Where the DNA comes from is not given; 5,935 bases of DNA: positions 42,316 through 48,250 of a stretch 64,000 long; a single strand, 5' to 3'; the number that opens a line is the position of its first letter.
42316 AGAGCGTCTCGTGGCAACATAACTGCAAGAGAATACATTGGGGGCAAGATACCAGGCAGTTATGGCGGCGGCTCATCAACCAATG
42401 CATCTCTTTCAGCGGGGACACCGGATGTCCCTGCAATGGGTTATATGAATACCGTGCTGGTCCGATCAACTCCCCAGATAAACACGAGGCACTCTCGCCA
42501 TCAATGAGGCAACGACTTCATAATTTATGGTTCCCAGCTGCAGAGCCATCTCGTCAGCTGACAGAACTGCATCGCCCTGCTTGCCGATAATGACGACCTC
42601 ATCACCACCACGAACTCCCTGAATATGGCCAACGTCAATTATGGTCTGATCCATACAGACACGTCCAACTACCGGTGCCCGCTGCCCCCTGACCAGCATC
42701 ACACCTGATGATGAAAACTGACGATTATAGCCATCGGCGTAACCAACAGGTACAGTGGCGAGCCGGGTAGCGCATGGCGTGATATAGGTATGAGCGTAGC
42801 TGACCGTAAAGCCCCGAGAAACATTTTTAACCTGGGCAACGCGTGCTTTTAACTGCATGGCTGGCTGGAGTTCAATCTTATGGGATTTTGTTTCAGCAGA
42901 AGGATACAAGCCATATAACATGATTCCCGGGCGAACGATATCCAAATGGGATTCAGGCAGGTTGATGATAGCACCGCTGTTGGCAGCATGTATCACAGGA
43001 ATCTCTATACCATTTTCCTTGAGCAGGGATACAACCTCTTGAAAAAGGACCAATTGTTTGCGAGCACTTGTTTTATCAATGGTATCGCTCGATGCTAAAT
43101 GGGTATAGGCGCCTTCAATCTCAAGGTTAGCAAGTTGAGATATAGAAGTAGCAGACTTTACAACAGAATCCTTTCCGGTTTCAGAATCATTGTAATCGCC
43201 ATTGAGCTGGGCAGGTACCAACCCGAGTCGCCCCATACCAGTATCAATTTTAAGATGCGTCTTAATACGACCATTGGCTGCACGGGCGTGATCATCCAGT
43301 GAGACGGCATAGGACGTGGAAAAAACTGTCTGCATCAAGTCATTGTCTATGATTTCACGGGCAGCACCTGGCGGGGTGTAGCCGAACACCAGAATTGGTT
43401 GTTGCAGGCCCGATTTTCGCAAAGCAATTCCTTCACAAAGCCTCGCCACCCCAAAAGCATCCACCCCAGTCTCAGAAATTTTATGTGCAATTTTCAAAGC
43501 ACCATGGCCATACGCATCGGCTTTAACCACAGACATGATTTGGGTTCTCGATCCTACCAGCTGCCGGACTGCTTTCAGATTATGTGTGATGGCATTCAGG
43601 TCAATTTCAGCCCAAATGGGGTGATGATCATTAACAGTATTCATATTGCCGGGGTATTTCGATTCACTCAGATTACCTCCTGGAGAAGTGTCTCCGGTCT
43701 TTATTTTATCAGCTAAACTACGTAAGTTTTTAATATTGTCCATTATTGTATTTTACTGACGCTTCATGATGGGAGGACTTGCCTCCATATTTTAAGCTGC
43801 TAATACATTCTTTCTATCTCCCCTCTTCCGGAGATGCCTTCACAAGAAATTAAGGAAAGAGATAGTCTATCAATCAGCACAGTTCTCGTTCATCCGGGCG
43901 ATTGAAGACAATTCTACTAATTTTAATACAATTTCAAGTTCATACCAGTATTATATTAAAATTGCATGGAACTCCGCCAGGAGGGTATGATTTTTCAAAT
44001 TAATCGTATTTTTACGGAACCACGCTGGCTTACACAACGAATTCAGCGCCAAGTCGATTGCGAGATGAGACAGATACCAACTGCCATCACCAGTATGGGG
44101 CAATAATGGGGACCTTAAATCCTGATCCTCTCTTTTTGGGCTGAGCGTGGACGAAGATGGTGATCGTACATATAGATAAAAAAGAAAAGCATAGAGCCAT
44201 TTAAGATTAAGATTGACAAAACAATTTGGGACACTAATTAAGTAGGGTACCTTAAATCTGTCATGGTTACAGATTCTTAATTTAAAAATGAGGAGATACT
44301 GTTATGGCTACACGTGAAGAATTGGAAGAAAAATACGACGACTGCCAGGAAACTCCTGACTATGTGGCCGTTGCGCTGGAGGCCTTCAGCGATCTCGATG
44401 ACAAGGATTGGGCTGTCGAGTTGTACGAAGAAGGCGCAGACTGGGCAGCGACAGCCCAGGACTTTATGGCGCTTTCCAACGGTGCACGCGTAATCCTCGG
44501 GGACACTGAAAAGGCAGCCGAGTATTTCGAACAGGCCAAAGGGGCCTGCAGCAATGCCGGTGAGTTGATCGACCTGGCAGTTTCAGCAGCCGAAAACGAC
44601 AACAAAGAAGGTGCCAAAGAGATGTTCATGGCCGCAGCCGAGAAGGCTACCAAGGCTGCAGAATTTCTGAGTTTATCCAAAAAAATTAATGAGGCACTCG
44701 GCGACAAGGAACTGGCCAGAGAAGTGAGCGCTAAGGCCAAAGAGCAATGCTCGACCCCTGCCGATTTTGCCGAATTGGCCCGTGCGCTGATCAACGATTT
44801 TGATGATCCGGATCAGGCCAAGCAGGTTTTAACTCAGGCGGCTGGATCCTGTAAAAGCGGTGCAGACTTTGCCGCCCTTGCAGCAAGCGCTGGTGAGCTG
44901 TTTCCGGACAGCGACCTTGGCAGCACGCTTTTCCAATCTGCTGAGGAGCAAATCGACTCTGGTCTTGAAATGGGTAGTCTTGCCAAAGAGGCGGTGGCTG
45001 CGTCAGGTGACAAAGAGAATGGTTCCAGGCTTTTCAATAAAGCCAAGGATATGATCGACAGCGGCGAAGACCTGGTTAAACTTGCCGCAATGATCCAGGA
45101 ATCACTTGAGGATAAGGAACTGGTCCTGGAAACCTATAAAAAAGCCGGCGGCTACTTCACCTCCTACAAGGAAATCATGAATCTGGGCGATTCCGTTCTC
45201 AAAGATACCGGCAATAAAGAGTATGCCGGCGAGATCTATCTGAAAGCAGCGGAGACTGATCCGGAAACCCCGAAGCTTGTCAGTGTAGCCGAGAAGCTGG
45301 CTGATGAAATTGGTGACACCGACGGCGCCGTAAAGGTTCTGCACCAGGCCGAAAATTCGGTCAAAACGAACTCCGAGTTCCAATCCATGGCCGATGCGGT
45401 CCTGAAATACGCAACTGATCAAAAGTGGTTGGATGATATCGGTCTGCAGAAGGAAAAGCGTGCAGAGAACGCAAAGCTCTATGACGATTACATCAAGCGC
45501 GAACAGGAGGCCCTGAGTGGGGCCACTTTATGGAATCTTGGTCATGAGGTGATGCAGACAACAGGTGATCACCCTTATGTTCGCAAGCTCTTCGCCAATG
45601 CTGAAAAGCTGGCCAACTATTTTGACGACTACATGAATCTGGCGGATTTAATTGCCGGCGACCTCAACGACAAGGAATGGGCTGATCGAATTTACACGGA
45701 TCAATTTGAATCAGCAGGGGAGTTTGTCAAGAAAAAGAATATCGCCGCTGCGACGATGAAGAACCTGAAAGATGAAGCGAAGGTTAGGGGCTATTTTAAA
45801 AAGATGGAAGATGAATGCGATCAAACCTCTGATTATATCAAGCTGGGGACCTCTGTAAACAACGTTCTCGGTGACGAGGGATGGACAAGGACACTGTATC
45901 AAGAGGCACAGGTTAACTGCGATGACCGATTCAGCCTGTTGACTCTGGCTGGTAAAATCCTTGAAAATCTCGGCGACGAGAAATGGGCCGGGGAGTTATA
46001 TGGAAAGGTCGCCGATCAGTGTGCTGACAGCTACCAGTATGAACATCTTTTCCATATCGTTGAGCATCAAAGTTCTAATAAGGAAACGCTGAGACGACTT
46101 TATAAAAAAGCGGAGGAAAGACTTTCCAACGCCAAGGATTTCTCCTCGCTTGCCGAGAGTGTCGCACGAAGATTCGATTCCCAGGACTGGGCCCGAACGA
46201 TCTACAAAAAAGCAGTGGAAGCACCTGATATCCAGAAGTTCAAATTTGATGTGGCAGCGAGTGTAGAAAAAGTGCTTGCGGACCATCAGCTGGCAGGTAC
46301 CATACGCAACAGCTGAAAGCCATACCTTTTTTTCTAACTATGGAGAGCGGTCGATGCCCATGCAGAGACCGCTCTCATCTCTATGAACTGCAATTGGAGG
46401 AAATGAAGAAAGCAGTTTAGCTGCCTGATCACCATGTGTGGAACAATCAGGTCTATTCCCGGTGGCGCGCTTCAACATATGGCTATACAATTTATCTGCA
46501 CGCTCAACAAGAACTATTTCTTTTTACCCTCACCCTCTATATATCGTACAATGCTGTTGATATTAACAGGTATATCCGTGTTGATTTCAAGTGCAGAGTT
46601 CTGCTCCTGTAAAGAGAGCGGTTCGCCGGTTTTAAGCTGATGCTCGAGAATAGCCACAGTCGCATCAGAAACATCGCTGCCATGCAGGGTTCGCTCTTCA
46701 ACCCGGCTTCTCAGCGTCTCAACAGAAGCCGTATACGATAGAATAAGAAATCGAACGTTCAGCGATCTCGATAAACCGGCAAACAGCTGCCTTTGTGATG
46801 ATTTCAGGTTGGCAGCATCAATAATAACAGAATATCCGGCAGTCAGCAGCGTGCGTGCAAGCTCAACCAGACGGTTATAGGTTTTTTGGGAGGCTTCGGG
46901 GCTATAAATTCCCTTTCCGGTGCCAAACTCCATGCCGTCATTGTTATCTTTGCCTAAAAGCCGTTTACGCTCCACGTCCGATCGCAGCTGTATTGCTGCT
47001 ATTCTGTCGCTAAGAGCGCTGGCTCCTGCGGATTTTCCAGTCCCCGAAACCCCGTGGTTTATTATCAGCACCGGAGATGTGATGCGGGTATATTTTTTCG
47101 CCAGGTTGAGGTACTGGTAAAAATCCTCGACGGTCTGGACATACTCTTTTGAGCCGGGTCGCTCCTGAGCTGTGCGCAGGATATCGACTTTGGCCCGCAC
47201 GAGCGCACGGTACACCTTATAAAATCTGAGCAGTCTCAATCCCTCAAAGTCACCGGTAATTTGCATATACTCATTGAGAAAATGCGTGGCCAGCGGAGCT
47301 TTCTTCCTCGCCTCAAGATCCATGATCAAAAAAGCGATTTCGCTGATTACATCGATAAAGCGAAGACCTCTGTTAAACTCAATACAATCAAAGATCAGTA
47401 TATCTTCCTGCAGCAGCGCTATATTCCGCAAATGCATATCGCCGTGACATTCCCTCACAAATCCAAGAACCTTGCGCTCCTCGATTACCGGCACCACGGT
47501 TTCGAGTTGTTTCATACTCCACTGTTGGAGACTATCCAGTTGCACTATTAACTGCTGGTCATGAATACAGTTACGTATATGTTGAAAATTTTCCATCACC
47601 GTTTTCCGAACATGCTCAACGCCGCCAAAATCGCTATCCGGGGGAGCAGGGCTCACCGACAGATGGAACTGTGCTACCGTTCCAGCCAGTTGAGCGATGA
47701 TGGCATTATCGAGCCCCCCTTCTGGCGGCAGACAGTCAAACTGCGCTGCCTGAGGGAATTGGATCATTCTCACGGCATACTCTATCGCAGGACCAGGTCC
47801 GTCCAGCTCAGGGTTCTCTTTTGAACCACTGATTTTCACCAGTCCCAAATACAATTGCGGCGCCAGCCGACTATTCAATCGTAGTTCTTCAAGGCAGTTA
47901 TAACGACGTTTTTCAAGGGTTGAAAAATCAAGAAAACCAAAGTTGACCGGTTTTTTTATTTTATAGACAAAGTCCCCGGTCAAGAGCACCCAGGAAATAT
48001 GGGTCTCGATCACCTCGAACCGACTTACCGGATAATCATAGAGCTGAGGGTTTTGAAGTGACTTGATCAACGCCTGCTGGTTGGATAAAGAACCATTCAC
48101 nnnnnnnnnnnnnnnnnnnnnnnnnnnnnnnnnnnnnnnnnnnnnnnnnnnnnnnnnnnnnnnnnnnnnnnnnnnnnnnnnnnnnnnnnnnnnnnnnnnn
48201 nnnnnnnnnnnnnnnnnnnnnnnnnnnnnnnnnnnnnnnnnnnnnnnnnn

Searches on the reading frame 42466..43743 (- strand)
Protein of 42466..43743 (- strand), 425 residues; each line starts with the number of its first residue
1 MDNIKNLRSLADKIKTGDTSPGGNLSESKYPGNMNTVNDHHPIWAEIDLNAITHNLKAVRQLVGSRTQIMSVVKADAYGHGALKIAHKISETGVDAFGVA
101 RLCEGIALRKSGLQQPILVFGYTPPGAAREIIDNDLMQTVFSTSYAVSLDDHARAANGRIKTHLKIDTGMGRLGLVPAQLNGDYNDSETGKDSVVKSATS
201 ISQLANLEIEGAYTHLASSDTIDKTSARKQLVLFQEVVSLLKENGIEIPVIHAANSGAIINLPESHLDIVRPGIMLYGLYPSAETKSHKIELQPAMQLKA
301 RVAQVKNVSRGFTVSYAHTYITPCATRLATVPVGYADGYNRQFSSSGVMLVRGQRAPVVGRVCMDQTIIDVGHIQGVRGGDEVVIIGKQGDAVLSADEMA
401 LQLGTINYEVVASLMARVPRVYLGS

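Call 78: search_protein_families(library=pfam, proteins=[window:42466-43743:-], max_evalue=0.000001)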
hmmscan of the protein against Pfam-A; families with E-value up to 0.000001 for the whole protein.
window:42466-43743:- (425 aa): 2 families
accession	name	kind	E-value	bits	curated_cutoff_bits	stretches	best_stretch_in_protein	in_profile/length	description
PF01168.26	Ala_racemase_N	-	2.9e-67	227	24.1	1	47-281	1-220/220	Alanine racemase, N-terminal domain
PF00842.27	Ala_racemase_C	-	6.1e-47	158.8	25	1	295-422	1-127/127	Alanine racemase, C-terminal domain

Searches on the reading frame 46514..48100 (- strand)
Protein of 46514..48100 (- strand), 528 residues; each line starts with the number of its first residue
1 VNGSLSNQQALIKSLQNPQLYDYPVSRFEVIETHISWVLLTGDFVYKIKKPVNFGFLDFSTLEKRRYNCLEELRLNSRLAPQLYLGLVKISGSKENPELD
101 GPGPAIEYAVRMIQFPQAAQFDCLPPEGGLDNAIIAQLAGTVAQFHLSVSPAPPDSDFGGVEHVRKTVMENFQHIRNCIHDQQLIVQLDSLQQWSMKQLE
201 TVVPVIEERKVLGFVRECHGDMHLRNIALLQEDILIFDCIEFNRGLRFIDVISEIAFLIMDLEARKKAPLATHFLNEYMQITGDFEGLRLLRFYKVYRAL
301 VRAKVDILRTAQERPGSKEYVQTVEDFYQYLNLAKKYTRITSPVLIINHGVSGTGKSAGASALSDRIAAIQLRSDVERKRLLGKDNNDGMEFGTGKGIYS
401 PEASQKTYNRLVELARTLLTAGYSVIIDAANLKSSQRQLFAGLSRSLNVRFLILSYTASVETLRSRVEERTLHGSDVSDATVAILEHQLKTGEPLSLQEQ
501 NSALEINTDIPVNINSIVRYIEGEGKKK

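Call 79: search_protein_families(library=pfam, proteins=[window:46514-48100:-], max_evalue=0.000001)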
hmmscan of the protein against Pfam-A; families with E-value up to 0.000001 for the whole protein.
window:46514-48100:- (528 aa): 1 family
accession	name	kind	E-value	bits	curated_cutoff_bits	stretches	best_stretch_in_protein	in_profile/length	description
PF13671.12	AAA_33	-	5.7e-28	98.5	27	1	345-494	1-142/143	AAA domain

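Call 80: search_protein_families(library=ncbifam, proteins=[window:46514-48100:-], max_evalue=1e-8)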
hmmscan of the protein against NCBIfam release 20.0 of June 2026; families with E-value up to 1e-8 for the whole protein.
window:46514-48100:- (528 aa): 0 families
